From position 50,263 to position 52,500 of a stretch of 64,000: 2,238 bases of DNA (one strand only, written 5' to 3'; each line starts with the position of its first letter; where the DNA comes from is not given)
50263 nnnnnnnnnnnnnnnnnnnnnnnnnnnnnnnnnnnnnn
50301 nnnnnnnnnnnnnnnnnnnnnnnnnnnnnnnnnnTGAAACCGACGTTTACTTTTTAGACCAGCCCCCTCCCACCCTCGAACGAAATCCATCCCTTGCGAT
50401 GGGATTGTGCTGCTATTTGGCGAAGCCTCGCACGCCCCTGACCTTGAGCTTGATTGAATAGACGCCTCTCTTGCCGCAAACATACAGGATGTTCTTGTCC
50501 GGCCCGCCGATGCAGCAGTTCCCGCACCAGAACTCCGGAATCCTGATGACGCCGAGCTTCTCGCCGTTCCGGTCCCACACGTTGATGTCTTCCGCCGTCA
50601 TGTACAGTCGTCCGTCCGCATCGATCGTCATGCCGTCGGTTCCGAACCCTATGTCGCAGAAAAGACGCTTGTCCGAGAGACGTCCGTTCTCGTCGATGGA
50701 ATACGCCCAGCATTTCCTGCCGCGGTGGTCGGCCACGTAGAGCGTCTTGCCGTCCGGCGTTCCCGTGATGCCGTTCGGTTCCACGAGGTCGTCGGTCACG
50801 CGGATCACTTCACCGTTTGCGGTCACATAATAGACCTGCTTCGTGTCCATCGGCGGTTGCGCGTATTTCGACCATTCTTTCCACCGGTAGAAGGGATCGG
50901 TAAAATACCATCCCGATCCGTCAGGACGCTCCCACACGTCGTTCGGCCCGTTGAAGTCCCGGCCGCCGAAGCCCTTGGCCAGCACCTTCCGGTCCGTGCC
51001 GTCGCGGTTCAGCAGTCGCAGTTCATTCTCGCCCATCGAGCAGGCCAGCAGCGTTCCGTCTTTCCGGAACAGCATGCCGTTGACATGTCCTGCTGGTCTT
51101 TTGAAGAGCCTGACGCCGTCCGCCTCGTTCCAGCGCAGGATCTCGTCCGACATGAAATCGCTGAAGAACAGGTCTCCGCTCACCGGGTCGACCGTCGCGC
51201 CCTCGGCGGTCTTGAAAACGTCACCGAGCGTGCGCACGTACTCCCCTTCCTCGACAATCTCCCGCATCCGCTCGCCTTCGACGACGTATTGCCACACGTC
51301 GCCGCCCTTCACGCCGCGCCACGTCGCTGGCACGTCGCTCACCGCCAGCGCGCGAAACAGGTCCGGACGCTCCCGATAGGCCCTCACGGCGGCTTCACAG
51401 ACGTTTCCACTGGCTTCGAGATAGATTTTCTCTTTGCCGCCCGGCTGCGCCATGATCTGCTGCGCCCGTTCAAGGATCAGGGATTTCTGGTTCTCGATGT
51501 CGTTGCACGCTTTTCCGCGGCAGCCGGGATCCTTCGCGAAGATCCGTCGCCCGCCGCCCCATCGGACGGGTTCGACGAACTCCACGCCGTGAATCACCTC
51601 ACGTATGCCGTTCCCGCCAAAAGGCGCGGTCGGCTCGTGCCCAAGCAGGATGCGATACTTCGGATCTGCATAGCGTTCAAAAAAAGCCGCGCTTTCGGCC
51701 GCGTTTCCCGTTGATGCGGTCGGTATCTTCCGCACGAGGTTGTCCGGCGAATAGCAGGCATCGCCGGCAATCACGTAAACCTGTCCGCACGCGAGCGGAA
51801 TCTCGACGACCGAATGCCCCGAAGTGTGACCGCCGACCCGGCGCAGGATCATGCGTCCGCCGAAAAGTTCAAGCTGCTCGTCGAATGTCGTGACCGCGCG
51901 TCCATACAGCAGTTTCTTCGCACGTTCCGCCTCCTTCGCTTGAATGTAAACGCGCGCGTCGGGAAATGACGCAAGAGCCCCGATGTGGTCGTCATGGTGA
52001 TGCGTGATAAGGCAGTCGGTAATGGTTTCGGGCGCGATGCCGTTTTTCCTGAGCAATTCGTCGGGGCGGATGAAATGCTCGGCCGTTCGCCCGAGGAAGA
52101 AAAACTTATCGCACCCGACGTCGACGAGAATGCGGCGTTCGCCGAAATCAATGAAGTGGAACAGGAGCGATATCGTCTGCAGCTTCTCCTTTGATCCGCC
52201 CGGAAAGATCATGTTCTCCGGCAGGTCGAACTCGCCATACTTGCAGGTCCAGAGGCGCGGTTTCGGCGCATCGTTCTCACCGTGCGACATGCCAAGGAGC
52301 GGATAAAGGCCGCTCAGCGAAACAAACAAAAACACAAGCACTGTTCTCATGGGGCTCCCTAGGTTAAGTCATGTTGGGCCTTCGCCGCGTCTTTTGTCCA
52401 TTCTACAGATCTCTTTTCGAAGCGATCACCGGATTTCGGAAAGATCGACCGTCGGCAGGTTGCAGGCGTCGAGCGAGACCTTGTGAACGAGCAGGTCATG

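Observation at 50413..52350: Secreted fusion of two lactonase-type folds (MBL plus SMP-30/gluconolactonase) next to uxaC and NAD-dependent oxidoreductases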

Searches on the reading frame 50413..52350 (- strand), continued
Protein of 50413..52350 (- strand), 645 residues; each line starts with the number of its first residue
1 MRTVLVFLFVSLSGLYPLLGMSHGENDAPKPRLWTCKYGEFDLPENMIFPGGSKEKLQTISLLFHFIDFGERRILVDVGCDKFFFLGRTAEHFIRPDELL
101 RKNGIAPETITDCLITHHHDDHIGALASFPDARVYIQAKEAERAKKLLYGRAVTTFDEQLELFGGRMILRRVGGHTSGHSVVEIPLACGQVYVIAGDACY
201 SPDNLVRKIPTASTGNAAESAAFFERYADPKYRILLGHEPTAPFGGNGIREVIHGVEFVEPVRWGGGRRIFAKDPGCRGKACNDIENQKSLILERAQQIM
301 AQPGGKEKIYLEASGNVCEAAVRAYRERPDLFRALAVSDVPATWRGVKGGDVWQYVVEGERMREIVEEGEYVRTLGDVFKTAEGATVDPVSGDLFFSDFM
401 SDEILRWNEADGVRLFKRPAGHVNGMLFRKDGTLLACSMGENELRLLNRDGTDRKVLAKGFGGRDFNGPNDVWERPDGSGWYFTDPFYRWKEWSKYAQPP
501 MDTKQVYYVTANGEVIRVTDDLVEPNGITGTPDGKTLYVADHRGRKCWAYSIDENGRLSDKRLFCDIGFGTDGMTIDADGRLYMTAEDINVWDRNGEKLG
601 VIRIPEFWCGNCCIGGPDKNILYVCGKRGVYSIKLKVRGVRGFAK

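Call 64: find_encoding_contigs(protein=P0015, flank=6000, max_places=3)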
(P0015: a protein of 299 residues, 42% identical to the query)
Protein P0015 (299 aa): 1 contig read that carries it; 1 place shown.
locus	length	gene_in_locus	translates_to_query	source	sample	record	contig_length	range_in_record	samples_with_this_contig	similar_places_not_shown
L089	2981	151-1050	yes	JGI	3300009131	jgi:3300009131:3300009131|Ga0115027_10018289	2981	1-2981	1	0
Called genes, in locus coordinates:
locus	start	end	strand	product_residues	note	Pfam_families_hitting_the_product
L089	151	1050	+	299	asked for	PF08450:SGL, PF01731:Arylesterase (weak)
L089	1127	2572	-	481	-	PF22848:ASD1_dom, PF06964:Alpha-L-AF_C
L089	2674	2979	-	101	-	?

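Call 92: find_encoding_contigs(protein=P0025, flank=6000, max_places=3)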
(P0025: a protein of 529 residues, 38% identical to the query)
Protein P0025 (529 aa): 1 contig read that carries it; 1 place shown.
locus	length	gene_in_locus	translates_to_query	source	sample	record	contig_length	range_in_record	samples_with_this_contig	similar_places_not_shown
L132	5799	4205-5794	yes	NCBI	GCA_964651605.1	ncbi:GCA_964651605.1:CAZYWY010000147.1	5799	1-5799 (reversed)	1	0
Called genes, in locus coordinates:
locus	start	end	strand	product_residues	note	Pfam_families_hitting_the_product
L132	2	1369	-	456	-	?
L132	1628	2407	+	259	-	PF00691:OmpA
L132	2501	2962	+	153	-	PF00334:NDK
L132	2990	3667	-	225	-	PF00702:Hydrolase, PF13419:HAD_2, PF13242:Hydrolase_like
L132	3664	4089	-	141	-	-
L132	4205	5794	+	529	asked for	PF01731:Arylesterase (faint), PF08450:SGL, PF13483:Lactamase_B_3, PF12706:Lactamase_B_2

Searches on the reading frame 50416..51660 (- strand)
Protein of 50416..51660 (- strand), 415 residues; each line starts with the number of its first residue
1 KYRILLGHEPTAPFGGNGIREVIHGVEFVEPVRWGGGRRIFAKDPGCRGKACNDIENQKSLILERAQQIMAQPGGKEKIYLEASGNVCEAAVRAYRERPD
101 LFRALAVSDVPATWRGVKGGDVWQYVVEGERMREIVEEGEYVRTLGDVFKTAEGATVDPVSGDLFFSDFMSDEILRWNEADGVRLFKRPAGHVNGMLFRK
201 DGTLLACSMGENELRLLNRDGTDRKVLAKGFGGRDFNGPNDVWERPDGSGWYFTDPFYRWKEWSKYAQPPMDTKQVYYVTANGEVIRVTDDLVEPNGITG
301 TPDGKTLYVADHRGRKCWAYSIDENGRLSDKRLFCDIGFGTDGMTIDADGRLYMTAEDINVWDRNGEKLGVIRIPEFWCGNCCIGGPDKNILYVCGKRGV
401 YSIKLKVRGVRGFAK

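Call 55: predict_structure(alignment_id=A4)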
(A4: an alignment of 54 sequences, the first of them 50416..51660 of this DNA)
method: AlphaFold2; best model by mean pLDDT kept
length: 415 residues; sequences in the alignment: 54
mean_pLDDT: 83.6   pTM: 0.73
mean pLDDT of the five models: 83.6, 83.3, 83.0, 82.8, 81.2
residues with pLDDT >= 90: 273; 70-90: 50; 50-70: 25; < 50: 67
segments of 3 or more residues with pLDDT < 50: 1-50, 107-119, 412-415
pLDDT, mean of each block of 10 residues (from residue 1): 45 43 44 32 41 67 78 80 71 72 50 45 72 94 95 96 96 97 98 96 97 98 97 98 97 97 91 98 98 98 97 98 98 96 97 97 98 95 95 97 96 49
secondary structure, 60 per line:
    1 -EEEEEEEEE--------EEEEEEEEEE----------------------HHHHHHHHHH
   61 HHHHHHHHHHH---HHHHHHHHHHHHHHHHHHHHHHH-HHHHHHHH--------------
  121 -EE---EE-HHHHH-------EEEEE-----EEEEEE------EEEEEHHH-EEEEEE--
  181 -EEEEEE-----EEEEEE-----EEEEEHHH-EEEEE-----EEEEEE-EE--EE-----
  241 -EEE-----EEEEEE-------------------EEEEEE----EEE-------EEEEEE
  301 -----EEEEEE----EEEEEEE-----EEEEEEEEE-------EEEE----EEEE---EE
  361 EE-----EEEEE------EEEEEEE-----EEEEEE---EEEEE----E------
elements in order: E2-10 E19-28 H51-71 H75-97 H99-106 H130-134 E142-146 E152-157 E164-168 E173-178 E182-187 E193-198 E204-208 E213-217 E223-228 E242-244 E250-255 E275-280 E285-287 E295-300 E306-311 E316-322 E328-336 E344-347 E352-355 E359-362 E368-372 E379-385 E391-396 E400-404

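Call 59: fold_search(model_id=the predicted structure, library=pdb)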
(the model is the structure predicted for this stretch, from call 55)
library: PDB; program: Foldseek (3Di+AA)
matches with E <= 10: 1739; with E <= 0.001: 1428
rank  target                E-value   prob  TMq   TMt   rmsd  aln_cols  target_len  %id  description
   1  3e5z_A                7.3e-26  1.00  0.64  0.90   2.1       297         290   27  X-Ray structure of the putative gluconolactonase in protein family PF08450. Northeast Structural Genomics Consortium t (released 2008-09-30)
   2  3dr2_A                6.7e-23  1.00  0.63  0.86   1.9       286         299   25  Structural and Functional Analyses of XC5397 from Xanthomonas campestris: A Gluconolactonase Important in Glucose Seco (released 2008-10-07)
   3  3dr2_B                8.7e-23  1.00  0.63  0.87   1.8       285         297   26  Structural and Functional Analyses of XC5397 from Xanthomonas campestris: A Gluconolactonase Important in Glucose Seco (released 2008-10-07)
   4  8djf                  3.8e-18  1.00  0.58  0.81   2.8       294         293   21  Crystal structure of RPA3624, a beta-propeller lactonase from Rhodopseudomonas palustris, with active-site bound tetrahe (released 2023-01-11)
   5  7ris                  1.1e-17  1.00  0.57  0.80   2.9       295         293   20  Crystal structure of RPA3624, a beta-propeller lactonase from Rhodopseudomonas palustris, with active-site bound phospha (released 2023-01-11)
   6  3g4e_A                5.5e-17  1.00  0.56  0.77   3.5       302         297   20  Crystal structure of human senescence marker protein-30(SMP30)(Calcium bound) (released 2010-02-02)
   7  4gnc_A                8.5e-17  1.00  0.55  0.75   3.7       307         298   20  human SMP30/GNL-1,5-AG complex (released 2013-04-10)
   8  7riz                  1.2e-16  1.00  0.57  0.77   2.9       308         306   19  Crystal structure of RPA3624, a beta-propeller lactonase from Rhodopseudomonas palustris, with active-site bound 2-hydro (released 2023-01-11)
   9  7plb_A                1.6e-16  1.00  0.55  0.78   3.0       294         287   21  Caulobacter crescentus xylonolactonase with D-xylose (released 2021-11-24)
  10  4gn7_A                2.4e-16  1.00  0.57  0.77   3.3       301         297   22  mouse SMP30/GNL (released 2013-04-10)
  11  5d9b                  3.6e-16  1.00  0.55  0.72   3.9       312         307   18  Luciferin-regenerating enzyme solved by SIRAS using XFEL (refined against native data) (released 2015-09-23)
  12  7plc_A                3.8e-16  1.00  0.55  0.78   3.0       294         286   21  Caulobacter crescentus xylonolactonase with D-xylose, P21 space group (released 2021-11-24)
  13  5d9d                  4.0e-16  1.00  0.55  0.73   3.9       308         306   18  Luciferin-regenerating enzyme solved by SAD using synchrotron radiation at room temperature (released 2015-09-23)
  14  2dso_D                1.2e-15  1.00  0.53  0.67   4.1       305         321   20  Crystal structure of D138N mutant of Drp35, a 35kDa drug responsive protein from Staphylococcus aureus (released 2006-12-12)
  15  2dso_F                1.3e-15  1.00  0.53  0.68   4.1       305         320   20  Crystal structure of D138N mutant of Drp35, a 35kDa drug responsive protein from Staphylococcus aureus (released 2006-12-12)
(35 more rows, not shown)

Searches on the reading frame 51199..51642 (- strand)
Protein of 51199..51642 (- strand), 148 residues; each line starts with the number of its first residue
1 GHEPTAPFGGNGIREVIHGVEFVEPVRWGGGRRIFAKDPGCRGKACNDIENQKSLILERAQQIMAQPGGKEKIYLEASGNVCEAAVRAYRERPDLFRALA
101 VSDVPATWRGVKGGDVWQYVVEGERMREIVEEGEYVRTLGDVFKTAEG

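Call 13: search_protein_families(library=pfam, proteins=[window:51199-51642:-], max_evalue=1)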
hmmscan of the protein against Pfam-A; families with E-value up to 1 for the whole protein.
seq(148 aa): 0 families

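Call 41: find_homologous_proteins(query=window:51226-51642:-, max_evalue=0.1)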
Query seq(139 aa): 12 candidates shared short words with the query, none scored E <= 0.1.
